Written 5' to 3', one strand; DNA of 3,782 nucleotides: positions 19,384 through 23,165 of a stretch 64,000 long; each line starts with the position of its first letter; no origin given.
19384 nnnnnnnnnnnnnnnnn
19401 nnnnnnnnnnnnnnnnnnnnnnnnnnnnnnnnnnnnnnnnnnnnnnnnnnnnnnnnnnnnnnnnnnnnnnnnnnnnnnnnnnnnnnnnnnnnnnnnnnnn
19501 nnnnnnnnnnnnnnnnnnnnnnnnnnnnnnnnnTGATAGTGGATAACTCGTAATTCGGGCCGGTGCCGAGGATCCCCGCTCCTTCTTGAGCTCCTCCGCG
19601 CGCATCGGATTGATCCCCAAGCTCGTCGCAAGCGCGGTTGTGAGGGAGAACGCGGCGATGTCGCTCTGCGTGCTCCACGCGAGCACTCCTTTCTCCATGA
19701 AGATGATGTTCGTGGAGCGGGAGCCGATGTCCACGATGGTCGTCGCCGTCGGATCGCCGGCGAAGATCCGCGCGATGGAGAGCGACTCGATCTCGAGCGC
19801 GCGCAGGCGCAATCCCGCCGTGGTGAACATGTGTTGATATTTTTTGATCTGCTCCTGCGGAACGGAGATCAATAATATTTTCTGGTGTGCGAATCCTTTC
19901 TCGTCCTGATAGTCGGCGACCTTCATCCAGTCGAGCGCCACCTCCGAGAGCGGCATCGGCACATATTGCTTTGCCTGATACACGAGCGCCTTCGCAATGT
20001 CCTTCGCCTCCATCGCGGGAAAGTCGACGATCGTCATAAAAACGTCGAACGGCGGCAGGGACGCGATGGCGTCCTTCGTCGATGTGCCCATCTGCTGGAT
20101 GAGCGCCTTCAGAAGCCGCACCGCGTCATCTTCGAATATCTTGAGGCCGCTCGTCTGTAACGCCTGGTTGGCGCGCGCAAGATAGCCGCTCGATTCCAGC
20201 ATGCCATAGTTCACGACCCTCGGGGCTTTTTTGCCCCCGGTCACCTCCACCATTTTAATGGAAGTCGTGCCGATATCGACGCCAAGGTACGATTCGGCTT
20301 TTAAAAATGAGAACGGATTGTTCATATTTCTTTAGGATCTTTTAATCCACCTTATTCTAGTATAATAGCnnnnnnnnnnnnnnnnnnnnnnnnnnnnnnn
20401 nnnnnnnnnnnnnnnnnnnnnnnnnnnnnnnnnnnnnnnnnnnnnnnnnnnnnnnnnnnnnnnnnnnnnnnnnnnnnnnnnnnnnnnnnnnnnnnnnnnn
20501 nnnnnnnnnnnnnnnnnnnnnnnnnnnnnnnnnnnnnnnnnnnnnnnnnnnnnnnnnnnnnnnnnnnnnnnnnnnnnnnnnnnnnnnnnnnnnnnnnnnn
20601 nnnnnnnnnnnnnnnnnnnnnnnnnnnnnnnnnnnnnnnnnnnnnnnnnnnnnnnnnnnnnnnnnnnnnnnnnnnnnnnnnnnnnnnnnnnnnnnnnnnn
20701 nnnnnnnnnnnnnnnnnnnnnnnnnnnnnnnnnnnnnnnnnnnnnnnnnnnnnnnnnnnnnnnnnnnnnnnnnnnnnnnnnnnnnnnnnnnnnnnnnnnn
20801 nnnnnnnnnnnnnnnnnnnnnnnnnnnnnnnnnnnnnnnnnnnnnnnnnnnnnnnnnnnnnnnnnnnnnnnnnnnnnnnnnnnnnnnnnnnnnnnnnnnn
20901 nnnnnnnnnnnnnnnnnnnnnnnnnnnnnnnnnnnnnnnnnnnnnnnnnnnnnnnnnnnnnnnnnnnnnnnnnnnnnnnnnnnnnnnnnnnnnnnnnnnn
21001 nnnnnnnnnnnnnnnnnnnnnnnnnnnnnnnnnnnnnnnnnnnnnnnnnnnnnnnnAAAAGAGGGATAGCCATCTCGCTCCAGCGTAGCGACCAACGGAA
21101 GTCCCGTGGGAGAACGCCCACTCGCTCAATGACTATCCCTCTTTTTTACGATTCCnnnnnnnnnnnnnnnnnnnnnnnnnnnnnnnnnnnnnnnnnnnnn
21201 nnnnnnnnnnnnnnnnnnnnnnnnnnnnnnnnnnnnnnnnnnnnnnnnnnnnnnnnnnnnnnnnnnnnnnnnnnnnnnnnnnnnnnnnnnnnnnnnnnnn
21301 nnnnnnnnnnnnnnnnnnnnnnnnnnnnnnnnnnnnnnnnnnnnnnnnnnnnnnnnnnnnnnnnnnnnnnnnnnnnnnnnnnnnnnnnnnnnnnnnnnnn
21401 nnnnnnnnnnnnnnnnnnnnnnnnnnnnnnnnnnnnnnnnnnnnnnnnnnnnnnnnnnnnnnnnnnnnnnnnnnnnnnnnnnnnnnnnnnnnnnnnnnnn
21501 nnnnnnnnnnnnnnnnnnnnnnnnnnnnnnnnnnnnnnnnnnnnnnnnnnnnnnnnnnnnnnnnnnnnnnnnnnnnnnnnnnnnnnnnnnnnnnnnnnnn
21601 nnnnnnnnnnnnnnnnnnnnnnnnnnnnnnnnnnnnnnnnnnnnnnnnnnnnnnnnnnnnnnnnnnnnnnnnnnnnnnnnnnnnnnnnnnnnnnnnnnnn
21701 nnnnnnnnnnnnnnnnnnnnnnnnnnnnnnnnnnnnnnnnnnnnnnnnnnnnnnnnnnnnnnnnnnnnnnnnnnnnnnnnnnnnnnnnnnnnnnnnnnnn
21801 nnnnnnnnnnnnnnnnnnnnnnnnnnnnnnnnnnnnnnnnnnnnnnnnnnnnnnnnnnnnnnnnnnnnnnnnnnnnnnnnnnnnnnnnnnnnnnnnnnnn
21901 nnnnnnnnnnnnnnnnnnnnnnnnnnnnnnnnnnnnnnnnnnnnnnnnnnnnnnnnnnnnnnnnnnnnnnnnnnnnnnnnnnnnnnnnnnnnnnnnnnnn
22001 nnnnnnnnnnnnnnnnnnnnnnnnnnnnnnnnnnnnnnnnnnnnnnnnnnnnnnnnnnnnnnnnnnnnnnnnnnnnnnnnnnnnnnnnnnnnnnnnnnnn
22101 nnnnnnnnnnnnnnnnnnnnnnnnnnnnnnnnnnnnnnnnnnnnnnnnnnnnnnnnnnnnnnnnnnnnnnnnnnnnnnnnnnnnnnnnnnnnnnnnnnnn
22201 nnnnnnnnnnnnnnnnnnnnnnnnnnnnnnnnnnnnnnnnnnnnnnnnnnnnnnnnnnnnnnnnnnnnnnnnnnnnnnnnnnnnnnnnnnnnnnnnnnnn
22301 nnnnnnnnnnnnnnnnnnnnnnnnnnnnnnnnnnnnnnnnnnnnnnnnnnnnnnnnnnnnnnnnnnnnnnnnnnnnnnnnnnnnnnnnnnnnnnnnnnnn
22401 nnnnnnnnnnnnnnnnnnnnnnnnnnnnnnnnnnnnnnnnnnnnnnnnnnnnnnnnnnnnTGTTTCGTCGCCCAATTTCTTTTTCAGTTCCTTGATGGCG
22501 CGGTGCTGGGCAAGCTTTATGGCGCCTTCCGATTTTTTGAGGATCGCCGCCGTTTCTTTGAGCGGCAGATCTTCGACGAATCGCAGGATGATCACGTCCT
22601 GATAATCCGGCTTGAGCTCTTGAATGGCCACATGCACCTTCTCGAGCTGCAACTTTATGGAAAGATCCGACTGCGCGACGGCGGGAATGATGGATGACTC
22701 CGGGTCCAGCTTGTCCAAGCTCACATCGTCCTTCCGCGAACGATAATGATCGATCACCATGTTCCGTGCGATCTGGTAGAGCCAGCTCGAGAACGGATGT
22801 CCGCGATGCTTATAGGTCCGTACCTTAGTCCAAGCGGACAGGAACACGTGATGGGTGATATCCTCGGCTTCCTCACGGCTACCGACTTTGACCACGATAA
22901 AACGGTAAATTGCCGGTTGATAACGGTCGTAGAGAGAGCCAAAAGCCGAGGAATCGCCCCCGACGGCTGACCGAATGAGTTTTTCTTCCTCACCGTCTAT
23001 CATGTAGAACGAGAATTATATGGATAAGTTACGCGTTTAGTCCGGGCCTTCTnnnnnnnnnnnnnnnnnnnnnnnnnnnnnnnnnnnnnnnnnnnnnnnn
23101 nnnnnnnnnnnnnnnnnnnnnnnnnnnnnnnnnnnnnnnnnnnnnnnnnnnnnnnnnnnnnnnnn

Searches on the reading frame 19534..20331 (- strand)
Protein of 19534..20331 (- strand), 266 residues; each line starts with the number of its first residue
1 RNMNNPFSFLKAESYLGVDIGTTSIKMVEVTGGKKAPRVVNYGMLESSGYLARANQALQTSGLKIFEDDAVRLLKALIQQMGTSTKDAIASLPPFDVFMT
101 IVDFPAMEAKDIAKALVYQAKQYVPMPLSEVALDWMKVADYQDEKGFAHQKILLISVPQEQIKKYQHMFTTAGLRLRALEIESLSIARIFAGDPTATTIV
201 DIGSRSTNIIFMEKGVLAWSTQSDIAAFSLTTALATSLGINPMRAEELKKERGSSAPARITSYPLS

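Call 36: search_protein_families(library=pfam, proteins=[window:19534-20331:-], max_evalue=0.01)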
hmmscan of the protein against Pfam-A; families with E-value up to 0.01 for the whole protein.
window:19534-20331:- (266 aa): 2 families
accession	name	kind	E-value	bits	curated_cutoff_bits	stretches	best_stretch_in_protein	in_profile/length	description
PF11104.14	PilM_2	-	2.9e-17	63.1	27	1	17-252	1-237/340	Type IV pilus assembly protein PilM;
PF14450.12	FtsA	-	2e-06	28.6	31.8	1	199-258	2-61/127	Cell division protein FtsA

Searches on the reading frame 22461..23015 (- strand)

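Call 36: search_protein_families(library=pfam, proteins=[window:22461-23015:-], max_evalue=0.01)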
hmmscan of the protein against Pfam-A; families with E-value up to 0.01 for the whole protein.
window:22461-23015:- (185 aa): 4 families
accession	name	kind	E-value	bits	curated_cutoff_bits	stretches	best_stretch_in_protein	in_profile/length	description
PF04542.20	Sigma70_r2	-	8.3e-18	64.4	24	1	28-95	1-69/71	Sigma-70 region 2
PF08281.18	Sigma70_r4_2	-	7.5e-12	45.2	25.7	1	125-177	2-54/54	Sigma-70, region 4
PF04545.22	Sigma70_r4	-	1.9e-11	43.7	24.1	1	130-179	1-50/50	Sigma-70, region 4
PF07638.17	Sigma70_ECF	-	3.6e-06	27.4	21.1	1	13-168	7-170/185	ECF sigma factor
